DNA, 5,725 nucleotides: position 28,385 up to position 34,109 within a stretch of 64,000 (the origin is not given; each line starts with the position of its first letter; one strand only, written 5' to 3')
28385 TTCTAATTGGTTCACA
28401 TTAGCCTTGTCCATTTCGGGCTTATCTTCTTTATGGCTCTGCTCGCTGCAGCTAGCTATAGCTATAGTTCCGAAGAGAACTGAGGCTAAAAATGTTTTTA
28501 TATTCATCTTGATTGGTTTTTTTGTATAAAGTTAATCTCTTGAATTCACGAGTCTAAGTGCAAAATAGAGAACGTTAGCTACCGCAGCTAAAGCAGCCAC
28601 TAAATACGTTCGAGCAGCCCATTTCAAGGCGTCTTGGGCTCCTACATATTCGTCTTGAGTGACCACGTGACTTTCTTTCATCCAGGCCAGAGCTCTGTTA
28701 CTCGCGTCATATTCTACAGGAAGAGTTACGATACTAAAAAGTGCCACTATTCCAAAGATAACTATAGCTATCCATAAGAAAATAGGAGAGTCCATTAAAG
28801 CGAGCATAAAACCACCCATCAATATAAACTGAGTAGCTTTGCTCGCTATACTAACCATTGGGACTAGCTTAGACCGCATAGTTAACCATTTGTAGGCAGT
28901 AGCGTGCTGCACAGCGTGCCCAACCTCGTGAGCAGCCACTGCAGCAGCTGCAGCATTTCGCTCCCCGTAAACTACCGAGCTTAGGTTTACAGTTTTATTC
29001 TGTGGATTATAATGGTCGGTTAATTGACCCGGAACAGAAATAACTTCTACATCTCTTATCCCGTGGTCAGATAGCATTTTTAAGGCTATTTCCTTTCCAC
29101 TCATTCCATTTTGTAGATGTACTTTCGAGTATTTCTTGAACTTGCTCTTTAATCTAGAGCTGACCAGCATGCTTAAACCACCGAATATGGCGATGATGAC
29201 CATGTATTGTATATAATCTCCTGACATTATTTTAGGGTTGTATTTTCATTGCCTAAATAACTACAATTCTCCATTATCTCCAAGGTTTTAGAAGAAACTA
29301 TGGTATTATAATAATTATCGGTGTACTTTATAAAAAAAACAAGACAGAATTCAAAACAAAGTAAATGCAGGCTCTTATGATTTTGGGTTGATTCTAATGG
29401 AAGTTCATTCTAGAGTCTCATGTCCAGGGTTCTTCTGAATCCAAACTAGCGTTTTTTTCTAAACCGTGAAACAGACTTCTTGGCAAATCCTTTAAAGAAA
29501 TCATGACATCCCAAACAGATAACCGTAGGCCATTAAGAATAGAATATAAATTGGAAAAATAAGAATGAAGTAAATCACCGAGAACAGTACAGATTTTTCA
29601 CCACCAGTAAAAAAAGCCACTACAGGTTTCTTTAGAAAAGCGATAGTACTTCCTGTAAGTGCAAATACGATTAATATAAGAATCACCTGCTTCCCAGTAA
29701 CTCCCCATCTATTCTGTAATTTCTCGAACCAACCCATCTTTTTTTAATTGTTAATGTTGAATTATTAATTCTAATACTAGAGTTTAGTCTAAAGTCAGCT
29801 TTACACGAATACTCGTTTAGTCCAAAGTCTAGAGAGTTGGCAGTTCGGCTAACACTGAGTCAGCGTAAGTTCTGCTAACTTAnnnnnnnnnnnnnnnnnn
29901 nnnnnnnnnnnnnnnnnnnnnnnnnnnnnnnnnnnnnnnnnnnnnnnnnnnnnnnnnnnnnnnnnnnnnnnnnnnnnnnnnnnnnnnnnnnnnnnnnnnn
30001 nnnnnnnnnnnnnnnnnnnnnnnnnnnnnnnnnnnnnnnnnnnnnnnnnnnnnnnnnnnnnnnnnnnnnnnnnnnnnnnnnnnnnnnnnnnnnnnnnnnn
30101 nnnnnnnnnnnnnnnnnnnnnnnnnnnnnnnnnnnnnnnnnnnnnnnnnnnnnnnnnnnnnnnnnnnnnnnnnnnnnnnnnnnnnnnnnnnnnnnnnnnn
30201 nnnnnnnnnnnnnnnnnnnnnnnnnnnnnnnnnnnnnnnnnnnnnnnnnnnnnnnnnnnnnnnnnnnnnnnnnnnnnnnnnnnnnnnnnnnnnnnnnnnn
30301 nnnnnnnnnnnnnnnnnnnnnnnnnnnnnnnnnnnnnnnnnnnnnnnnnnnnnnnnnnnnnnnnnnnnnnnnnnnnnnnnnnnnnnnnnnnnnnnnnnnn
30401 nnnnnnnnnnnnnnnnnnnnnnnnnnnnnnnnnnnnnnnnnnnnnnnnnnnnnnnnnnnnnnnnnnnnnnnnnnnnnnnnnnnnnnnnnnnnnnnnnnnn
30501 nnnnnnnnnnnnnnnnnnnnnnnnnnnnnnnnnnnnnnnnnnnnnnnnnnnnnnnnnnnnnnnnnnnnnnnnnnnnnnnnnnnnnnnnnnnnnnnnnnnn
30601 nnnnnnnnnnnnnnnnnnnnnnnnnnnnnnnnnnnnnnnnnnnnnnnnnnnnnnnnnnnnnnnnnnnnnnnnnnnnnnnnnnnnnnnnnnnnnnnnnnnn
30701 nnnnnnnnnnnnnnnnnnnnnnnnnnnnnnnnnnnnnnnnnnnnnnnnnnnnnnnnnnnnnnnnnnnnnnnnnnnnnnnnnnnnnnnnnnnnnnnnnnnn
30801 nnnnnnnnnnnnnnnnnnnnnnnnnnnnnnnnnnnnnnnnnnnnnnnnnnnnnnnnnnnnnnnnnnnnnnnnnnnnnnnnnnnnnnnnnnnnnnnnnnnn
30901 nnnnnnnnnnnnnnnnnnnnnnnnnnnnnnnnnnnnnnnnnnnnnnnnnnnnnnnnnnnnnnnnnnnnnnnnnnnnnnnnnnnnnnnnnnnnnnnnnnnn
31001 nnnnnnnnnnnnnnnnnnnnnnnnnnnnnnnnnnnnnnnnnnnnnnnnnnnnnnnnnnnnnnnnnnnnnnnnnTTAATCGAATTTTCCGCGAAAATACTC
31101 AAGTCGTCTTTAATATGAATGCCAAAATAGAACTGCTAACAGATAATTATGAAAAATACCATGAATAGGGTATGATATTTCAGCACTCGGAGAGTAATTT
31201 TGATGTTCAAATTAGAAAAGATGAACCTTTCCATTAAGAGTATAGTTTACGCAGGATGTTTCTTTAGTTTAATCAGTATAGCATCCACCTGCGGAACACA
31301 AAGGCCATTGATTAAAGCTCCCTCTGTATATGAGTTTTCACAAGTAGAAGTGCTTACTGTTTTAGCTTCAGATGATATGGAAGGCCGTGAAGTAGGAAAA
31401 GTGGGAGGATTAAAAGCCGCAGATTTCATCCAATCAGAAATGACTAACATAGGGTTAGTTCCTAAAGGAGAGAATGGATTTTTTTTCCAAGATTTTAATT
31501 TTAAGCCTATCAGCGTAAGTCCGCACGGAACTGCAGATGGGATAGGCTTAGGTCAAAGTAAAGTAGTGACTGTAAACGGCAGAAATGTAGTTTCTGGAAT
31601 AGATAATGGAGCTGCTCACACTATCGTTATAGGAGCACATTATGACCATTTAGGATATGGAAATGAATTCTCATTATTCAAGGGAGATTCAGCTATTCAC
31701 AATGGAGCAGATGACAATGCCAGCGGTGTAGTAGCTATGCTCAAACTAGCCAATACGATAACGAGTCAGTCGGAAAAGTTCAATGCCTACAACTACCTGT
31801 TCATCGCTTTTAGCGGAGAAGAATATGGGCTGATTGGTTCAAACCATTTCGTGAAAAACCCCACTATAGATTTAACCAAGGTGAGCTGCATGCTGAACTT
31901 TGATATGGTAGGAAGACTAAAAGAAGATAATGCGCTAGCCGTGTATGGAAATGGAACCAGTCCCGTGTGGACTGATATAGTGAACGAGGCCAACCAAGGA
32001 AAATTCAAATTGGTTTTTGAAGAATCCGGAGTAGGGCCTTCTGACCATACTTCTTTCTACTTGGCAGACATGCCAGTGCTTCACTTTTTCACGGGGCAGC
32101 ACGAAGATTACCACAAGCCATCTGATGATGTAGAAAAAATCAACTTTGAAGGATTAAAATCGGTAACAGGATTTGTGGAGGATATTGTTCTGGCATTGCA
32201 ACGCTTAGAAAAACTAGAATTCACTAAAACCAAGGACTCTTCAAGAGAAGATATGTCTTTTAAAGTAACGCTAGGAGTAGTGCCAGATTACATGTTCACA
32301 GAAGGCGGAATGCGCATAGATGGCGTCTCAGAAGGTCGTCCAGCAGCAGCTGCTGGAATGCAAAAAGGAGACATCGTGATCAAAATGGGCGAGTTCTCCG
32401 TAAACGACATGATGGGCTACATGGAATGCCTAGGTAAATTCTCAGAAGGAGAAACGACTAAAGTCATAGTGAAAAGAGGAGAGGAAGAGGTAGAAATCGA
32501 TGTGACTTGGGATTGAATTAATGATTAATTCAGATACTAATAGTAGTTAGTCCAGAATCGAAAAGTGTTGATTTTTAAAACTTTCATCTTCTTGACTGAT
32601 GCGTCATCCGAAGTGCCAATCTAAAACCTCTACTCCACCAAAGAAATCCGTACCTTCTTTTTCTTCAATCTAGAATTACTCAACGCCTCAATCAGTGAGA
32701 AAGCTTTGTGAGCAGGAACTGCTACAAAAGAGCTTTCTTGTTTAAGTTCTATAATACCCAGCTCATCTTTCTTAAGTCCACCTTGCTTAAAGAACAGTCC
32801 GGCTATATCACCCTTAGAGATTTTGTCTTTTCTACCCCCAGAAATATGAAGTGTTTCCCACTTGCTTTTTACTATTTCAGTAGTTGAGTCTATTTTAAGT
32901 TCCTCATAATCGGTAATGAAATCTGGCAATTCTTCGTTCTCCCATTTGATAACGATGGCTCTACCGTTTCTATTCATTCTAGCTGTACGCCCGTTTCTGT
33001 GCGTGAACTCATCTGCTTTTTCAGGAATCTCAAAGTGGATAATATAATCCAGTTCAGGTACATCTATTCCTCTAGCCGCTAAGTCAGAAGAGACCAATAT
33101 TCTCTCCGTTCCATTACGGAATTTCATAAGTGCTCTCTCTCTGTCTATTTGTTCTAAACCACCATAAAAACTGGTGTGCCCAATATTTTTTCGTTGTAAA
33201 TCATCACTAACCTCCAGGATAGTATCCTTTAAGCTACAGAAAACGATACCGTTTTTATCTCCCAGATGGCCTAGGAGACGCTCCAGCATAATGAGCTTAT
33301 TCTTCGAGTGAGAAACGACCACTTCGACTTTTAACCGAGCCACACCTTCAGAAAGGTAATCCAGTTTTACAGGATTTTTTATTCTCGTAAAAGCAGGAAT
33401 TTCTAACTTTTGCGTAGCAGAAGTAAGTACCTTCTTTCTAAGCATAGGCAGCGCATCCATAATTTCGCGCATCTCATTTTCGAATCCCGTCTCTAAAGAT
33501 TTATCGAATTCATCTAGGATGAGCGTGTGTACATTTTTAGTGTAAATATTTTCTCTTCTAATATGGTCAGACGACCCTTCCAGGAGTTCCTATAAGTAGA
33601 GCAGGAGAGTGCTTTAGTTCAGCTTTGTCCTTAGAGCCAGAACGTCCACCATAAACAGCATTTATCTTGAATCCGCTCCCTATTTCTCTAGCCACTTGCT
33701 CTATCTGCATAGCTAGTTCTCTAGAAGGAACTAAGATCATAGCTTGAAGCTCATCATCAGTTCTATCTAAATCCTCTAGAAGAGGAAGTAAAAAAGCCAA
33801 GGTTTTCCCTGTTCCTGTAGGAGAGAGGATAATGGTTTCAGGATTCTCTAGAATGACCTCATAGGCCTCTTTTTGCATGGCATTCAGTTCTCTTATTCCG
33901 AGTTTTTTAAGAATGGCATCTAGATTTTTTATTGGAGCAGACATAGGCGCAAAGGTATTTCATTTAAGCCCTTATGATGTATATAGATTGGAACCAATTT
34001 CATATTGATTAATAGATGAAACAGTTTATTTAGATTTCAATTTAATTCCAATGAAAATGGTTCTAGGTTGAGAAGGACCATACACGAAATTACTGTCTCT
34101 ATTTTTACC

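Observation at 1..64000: At least 16 genes need more than one reading frame, which points to consensus error, chimerism or genome decay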

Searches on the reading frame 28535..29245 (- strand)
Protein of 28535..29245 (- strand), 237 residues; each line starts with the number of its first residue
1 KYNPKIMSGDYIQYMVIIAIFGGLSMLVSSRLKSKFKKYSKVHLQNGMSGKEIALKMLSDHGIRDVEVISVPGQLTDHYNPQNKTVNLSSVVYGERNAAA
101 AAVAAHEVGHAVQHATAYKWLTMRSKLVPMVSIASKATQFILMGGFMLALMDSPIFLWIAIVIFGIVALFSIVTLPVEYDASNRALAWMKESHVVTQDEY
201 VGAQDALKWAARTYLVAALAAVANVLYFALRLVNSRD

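Call 8: search_protein_families(library=pfam, proteins=[window:28535-29245:-], max_evalue=0.01)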
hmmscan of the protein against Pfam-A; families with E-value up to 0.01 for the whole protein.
window:28535-29245:- (237 aa): 2 families
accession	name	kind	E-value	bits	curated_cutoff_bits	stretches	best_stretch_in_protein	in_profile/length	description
PF04298.18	Zn_peptidase_2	-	1.3e-80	270.5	27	1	14-230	1-215/218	Putative neutral zinc metallopeptidase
PF01435.24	Peptidase_M48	-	0.0014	18.9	20.3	1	96-193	61-155/186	Peptidase family M48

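Call 56: find_encoding_contigs(protein=window:28535-29227:-, flank=10000, max_places=4)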
Protein window:28535-29227:- (231 aa): no gene with exactly this product is on record in the collection.

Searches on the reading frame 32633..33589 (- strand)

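Call 9: search_protein_families(library=pfam, proteins=[window:32633-33589:-], max_evalue=0.01)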
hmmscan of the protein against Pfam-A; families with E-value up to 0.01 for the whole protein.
window:32633-33589:- (319 aa): 3 families
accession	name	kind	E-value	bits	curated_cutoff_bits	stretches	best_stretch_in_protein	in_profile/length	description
PF00271.37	Helicase_C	-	3.2e-23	82.5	23.5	1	98-206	2-110/110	Helicase conserved C-terminal domain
PF03880.21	DbpA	-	3.8e-20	72.2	25.6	1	246-316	1-71/72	DbpA RNA binding domain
PF00270.35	DEAD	-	2.7e-07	30.9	26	1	8-61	107-161/167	DEAD/DEAH box helicase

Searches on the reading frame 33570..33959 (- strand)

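Call 9: search_protein_families(library=pfam, proteins=[window:33570-33959:-], max_evalue=0.01)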
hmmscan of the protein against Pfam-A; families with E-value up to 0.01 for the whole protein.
window:33570-33959:- (130 aa): 4 families
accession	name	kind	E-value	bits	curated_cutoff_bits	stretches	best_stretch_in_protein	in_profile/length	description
PF00270.35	DEAD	-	2e-25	89.9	26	1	27-129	2-105/167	DEAD/DEAH box helicase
PF04851.21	ResIII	-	6.3e-07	29.9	22.5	1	24-110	3-95/164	Type III restriction enzyme, res subunit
PF13086.12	AAA_11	-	0.0028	17.9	27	1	24-78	1-58/257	AAA domain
PF02562.22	PhoH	-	0.007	16.3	27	1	22-55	2-35/205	PhoH-like protein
